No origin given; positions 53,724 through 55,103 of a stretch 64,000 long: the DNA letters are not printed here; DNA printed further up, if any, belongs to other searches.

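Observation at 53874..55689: Radical SAM/SPASM enzyme translationally coupled to a Tat-exported protein with a CTACPG motif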

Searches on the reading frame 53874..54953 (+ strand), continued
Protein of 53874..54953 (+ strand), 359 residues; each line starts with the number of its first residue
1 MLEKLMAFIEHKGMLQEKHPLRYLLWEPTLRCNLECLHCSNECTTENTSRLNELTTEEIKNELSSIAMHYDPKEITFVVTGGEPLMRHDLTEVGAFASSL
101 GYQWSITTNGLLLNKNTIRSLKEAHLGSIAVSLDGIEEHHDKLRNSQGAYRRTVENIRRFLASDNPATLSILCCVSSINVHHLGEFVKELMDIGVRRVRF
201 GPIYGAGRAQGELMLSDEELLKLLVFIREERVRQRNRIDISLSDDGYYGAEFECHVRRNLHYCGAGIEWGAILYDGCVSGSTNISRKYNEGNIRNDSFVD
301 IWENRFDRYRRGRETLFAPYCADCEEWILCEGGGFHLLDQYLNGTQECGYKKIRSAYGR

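Call 50: search_protein_families(library=ncbifam, proteins=[P0047, P0116, P0010, P0094, P0005], max_evalue=1e-20)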
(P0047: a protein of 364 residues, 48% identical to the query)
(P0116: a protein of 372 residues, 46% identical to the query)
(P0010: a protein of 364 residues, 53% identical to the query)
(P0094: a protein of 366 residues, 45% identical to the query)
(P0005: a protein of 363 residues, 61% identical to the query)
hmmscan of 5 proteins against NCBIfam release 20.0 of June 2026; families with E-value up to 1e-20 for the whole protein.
P0047 (364 aa): 12 families
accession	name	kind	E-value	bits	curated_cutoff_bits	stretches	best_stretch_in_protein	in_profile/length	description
TIGR04133.1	rSAM_w_lipo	hypoth_equivalog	1.9e-86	290.2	425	1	7-359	3-348/350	TIGR04133 family radical SAM/SPASM protein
TIGR04545.1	rSAM_ahbD_hemeb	equivalog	3.6e-35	122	500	1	31-242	3-208/339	heme b synthase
TIGR04055.1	rSAM_NirJ2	equivalog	9.3e-32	110.8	500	1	31-339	3-302/326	putative heme d1 biosynthesis radical SAM protein NirJ2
TIGR04103.1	rSAM_nif11_3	equivalog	3.1e-30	105.1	725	1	28-340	5-324/412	nif11-class peptide radical SAM maturase 3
TIGR04546.1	rSAM_ahbC_deAc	equivalog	1.5e-29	103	650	1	30-239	41-243/390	12,18-didecarboxysiroheme deacetylase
TIGR03962.1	mycofact_rSAM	equivalog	1.4e-28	100.1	265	1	30-342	14-314/339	mycofactocin radical SAM maturase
TIGR04051.1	rSAM_NirJ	equivalog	3.4e-27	95.3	515.45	1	31-217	5-184/354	heme d1 biosynthesis radical SAM protein NirJ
TIGR04347.1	pseudo_SAM_Halo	equivalog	4.4e-27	95.3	525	1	29-233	39-240/390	TIGR04347 family pseudo-SAM/SPASM protein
TIGR04054.1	rSAM_NirJ1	equivalog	5.1e-27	94.5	650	1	30-235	38-236/387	putative heme d1 biosynthesis radical SAM protein NirJ1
TIGR03913.1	rad_SAM_trio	equivalog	5.6e-26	91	591.75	1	20-340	12-334/477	GDL motif peptide-associated radical SAM/SPASM maturase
TIGR04053.2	TIGR04053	equivalog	2.8e-25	89.3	395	1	29-240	9-215/366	TIGR04053 family radical SAM/SPASM domain-containing protein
NF050035.1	rSAM_WgK_link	exception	1.1e-23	83.8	650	0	35-242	16-217/367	radical SAM/SPASM peptide maturase WgkB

P0116 (372 aa): 12 families
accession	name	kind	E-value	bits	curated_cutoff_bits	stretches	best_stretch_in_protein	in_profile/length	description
TIGR04133.1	rSAM_w_lipo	hypoth_equivalog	3.4e-87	292.6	425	1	11-359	7-348/350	TIGR04133 family radical SAM/SPASM protein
TIGR03962.1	mycofact_rSAM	equivalog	3.3e-29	102.1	265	1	30-342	14-314/339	mycofactocin radical SAM maturase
TIGR04545.1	rSAM_ahbD_hemeb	equivalog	3.7e-29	102.2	500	1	31-237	3-203/339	heme b synthase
TIGR04103.1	rSAM_nif11_3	equivalog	1.8e-27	96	725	1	27-340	4-324/412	nif11-class peptide radical SAM maturase 3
TIGR04546.1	rSAM_ahbC_deAc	equivalog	2.1e-27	95.9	650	1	30-222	41-223/390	12,18-didecarboxysiroheme deacetylase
TIGR04347.1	pseudo_SAM_Halo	equivalog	2.3e-27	96.3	525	1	29-215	39-218/390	TIGR04347 family pseudo-SAM/SPASM protein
TIGR04051.1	rSAM_NirJ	equivalog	3.3e-26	92.1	515.45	1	31-163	5-132/354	heme d1 biosynthesis radical SAM protein NirJ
TIGR04055.1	rSAM_NirJ2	equivalog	7.9e-26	91.3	500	1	31-339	3-302/326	putative heme d1 biosynthesis radical SAM protein NirJ2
TIGR03913.1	rad_SAM_trio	equivalog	4.8e-25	87.9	591.75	1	29-341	20-335/477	GDL motif peptide-associated radical SAM/SPASM maturase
TIGR04053.2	TIGR04053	equivalog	1.3e-24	87.2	395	1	24-240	5-215/366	TIGR04053 family radical SAM/SPASM domain-containing protein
TIGR04054.1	rSAM_NirJ1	equivalog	1.3e-23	83.3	650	0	30-168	38-171/387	putative heme d1 biosynthesis radical SAM protein NirJ1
TIGR04303.1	GeoRSP_rSAM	equivalog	4.1e-21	75.9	400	1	31-340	8-305/325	GeoRSP system radical SAM/SPASM protein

P0010 (364 aa): 13 families
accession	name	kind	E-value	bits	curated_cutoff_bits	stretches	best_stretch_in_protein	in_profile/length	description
TIGR04133.1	rSAM_w_lipo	hypoth_equivalog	1.2e-90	304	425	1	11-360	6-347/350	TIGR04133 family radical SAM/SPASM protein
TIGR04546.1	rSAM_ahbC_deAc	equivalog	4.5e-33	114.6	650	1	31-236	41-239/390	12,18-didecarboxysiroheme deacetylase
TIGR04054.1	rSAM_NirJ1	equivalog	2.6e-32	111.9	650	1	31-237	38-237/387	putative heme d1 biosynthesis radical SAM protein NirJ1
TIGR04545.1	rSAM_ahbD_hemeb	equivalog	8.5e-30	104.3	500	1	32-342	3-317/339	heme b synthase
TIGR04103.1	rSAM_nif11_3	equivalog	1.7e-29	102.7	725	1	26-343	2-325/412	nif11-class peptide radical SAM maturase 3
TIGR04055.1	rSAM_NirJ2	equivalog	2.7e-29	102.7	500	1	32-341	3-302/326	putative heme d1 biosynthesis radical SAM protein NirJ2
TIGR04347.1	pseudo_SAM_Halo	equivalog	3.2e-29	102.4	525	1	30-234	39-236/390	TIGR04347 family pseudo-SAM/SPASM protein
TIGR04053.2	TIGR04053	equivalog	1.4e-28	100.2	395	1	30-237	9-211/366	TIGR04053 family radical SAM/SPASM domain-containing protein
TIGR03913.1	rad_SAM_trio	equivalog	4.7e-28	97.8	591.75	1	22-344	13-336/477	GDL motif peptide-associated radical SAM/SPASM maturase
TIGR03962.1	mycofact_rSAM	equivalog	9.4e-27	94.1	265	1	31-344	14-314/339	mycofactocin radical SAM maturase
TIGR04051.1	rSAM_NirJ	equivalog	1.1e-26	93.7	515.45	1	32-231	5-197/354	heme d1 biosynthesis radical SAM protein NirJ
NF050035.1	rSAM_WgK_link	exception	4.2e-26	91.8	650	0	36-226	16-200/367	radical SAM/SPASM peptide maturase WgkB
TIGR04317.1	W_rSAM_matur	equivalog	1.4e-22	80.3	380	0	28-226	3-200/349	tungsten cofactor oxidoreductase radical SAM maturase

P0094 (366 aa): 15 families
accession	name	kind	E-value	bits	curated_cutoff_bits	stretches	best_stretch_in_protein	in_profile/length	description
TIGR04133.1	rSAM_w_lipo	hypoth_equivalog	4.3e-92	308.7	425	1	12-362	6-349/350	TIGR04133 family radical SAM/SPASM protein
TIGR03913.1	rad_SAM_trio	equivalog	7.7e-32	110.3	591.75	1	20-343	10-335/477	GDL motif peptide-associated radical SAM/SPASM maturase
TIGR04103.1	rSAM_nif11_3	equivalog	1.2e-30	106.5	725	1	29-343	4-325/412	nif11-class peptide radical SAM maturase 3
TIGR04546.1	rSAM_ahbC_deAc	equivalog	2e-29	102.6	650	1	32-237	41-239/390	12,18-didecarboxysiroheme deacetylase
TIGR04545.1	rSAM_ahbD_hemeb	equivalog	3.2e-29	102.4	500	1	33-341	3-316/339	heme b synthase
TIGR04053.2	TIGR04053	equivalog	5.3e-29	101.6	395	1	31-225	9-200/366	TIGR04053 family radical SAM/SPASM domain-containing protein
TIGR04055.1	rSAM_NirJ2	equivalog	7.3e-29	101.3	500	1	33-341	3-302/326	putative heme d1 biosynthesis radical SAM protein NirJ2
TIGR03962.1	mycofact_rSAM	equivalog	7.3e-28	97.7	265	1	32-355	14-325/339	mycofactocin radical SAM maturase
TIGR04347.1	pseudo_SAM_Halo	equivalog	2.5e-27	96.2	525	1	19-238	29-239/390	TIGR04347 family pseudo-SAM/SPASM protein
TIGR04054.1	rSAM_NirJ1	equivalog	4.2e-27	94.7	650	1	32-219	38-218/387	putative heme d1 biosynthesis radical SAM protein NirJ1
TIGR04317.1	W_rSAM_matur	equivalog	4.4e-26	91.8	380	1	29-204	3-177/349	tungsten cofactor oxidoreductase radical SAM maturase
NF041298.1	rSAM_mat_DynA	equivalog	1.3e-25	90.2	450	1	37-343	8-321/356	dynobactin maturation radical SAM/SPASM protein DynA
TIGR04051.1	rSAM_NirJ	equivalog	7.9e-25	87.6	515.45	1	33-218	5-183/354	heme d1 biosynthesis radical SAM protein NirJ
NF050035.1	rSAM_WgK_link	exception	2.6e-23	82.6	650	0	37-249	16-220/367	radical SAM/SPASM peptide maturase WgkB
TIGR03942.1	sulfatase_rSAM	equivalog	4.8e-21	75.2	349.45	1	37-342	8-323/363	anaerobic sulfatase maturase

P0005 (363 aa): 15 families
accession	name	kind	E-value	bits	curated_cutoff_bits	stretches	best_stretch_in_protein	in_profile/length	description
TIGR04133.1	rSAM_w_lipo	hypoth_equivalog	4.7e-85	285.6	425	1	10-344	10-337/350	TIGR04133 family radical SAM/SPASM protein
TIGR04347.1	pseudo_SAM_Halo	equivalog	2.4e-35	122.6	525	1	18-224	34-231/390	TIGR04347 family pseudo-SAM/SPASM protein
TIGR04055.1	rSAM_NirJ2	equivalog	6.6e-33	114.6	500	1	27-336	3-302/326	putative heme d1 biosynthesis radical SAM protein NirJ2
TIGR04546.1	rSAM_ahbC_deAc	equivalog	9.7e-33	113.5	650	1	26-223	41-231/390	12,18-didecarboxysiroheme deacetylase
TIGR04545.1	rSAM_ahbD_hemeb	equivalog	2.8e-32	112.5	500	1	27-336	3-316/339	heme b synthase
TIGR04053.2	TIGR04053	equivalog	1.7e-30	106.5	395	1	25-236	9-219/366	TIGR04053 family radical SAM/SPASM domain-containing protein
TIGR04051.1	rSAM_NirJ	equivalog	9.2e-30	103.8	515.45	1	27-214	5-185/354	heme d1 biosynthesis radical SAM protein NirJ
TIGR04054.1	rSAM_NirJ1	equivalog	4.5e-29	101.3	650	1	27-228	39-233/387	putative heme d1 biosynthesis radical SAM protein NirJ1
TIGR03962.1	mycofact_rSAM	equivalog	9.4e-28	97.3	265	1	26-339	14-314/339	mycofactocin radical SAM maturase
TIGR04103.1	rSAM_nif11_3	equivalog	1e-27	96.8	725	1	23-338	4-325/412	nif11-class peptide radical SAM maturase 3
TIGR03913.1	rad_SAM_trio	equivalog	1.8e-25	89.3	591.75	1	18-338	14-335/477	GDL motif peptide-associated radical SAM/SPASM maturase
TIGR03470.1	HpnH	equivalog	3.7e-24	85.3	225.05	1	10-238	14-238/318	adenosyl-hopene transferase HpnH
NF050035.1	rSAM_WgK_link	exception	5.4e-24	84.9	650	0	31-231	16-209/367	radical SAM/SPASM peptide maturase WgkB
TIGR04317.1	W_rSAM_matur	equivalog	4e-22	78.8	380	0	23-235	3-214/349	tungsten cofactor oxidoreductase radical SAM maturase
TIGR02109.1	PQQ_syn_pqqE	equivalog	5.2e-21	75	381.35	1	26-330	9-304/358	pyrroloquinoline quinone biosynthesis protein PqqE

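Call 68: predict_structure(alignment_id=A1)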
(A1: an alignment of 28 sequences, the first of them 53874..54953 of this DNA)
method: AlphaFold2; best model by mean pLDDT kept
length: 359 residues; sequences in the alignment: 28
mean_pLDDT: 79.7   pTM: 0.83
mean pLDDT of the five models: 79.7, 79.1, 78.0, 77.1, 74.8
residues with pLDDT >= 90: 151; 70-90: 108; 50-70: 71; < 50: 29
segments of 3 or more residues with pLDDT < 50: 245-261, 331-338
pLDDT, mean of each block of 10 residues (from residue 1): 70 81 90 71 65 94 98 94 88 98 92 93 95 94 91 96 88 92 96 92 61 80 85 79 55 40 71 91 66 96 86 66 55 46 54 60
secondary structure, 60 per line:
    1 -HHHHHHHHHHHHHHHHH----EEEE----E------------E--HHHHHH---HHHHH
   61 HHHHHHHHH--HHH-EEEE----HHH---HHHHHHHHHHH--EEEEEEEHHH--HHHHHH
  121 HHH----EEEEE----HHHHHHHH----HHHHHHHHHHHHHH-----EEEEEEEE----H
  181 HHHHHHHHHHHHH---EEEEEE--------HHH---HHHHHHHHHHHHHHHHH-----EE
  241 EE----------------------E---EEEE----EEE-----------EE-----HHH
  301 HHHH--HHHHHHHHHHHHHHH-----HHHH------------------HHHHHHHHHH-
elements in order: H2-18 E23-26 H47-52 H56-69 E76-79 H90-100 E103-109 H115-123 E128-132 H137-144 H149-162 E168-175 H180-193 E197-202 H217-233 E239-242 E269-272 E277-279 H298-304 H307-321 H327-330 H349-358

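Call 71: fold_search(model_id=the predicted structure, library=pdb)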
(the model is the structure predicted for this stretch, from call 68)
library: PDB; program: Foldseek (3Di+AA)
matches with E <= 10: 1804; with E <= 0.001: 166
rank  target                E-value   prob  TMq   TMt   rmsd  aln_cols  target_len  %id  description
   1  6efn                  1.5e-15  1.00  0.63  0.59   3.0       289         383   22  Structure of a RiPP maturase, SkfB (released 2018-10-24)
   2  5v1q_A                4.6e-15  1.00  0.67  0.57   5.7       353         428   16  Crystal structure of Streptococcus suis SuiB (released 2017-08-30)
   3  5v1s_A                1.5e-14  1.00  0.67  0.58   4.9       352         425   17  Crystal structure of Streptococcus suis SuiB bound to S-adenosylmethionine (released 2017-08-30)
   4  6c8v                  3.0e-14  1.00  0.61  0.70   5.3       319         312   17  X-ray structure of PqqE from Methylobacterium extorquens (released 2018-02-14)
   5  5v1q_B                3.8e-14  1.00  0.65  0.54   4.3       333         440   15  Crystal structure of Streptococcus suis SuiB (released 2017-08-30)
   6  5v1s_B                5.7e-14  1.00  0.61  0.52   6.4       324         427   15  Crystal structure of Streptococcus suis SuiB bound to S-adenosylmethionine (released 2017-08-30)
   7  5v1t_A                1.5e-13  1.00  0.62  0.52   6.4       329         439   14  Crystal structure of Streptococcus suis SuiB bound to precursor peptide SuiA (released 2017-08-30)
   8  7vob                  1.6e-13  1.00  0.60  0.65   6.2       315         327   18  The crystal structure of a Radical SAM Enzyme BlsE involved in the Biosynthesis of Blasticidin S (released 2022-05-04)
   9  8hzv_A                2.6e-13  1.00  0.62  0.48   8.9       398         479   16  The crystal structure of a Radical SAM Enzyme DesII (released 2024-07-10)
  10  8hzv_C                5.0e-13  1.00  0.60  0.46   7.1       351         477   17  The crystal structure of a Radical SAM Enzyme DesII (released 2024-07-10)
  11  2fb2_B                2.7e-12  1.00  0.54  0.59   5.7       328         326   20  Structure of the MoaA Arg17/266/268/Ala triple mutant (released 2006-05-09)
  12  4k38_A                2.8e-12  1.00  0.65  0.63   7.1       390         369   18  Native anSMEcpe with bound AdoMet and Kp18Cys peptide (released 2013-05-08)
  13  4k39_B                3.0e-12  1.00  0.66  0.66   7.1       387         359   17  Native anSMEcpe with bound AdoMet and Cp18Cys peptide (released 2013-05-08)
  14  8hzv_B                3.2e-12  1.00  0.55  0.43   9.3       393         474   17  The crystal structure of a Radical SAM Enzyme DesII (released 2024-07-10)
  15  2fb2_A                5.5e-12  1.00  0.54  0.59   6.9       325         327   20  Structure of the MoaA Arg17/266/268/Ala triple mutant (released 2006-05-09)
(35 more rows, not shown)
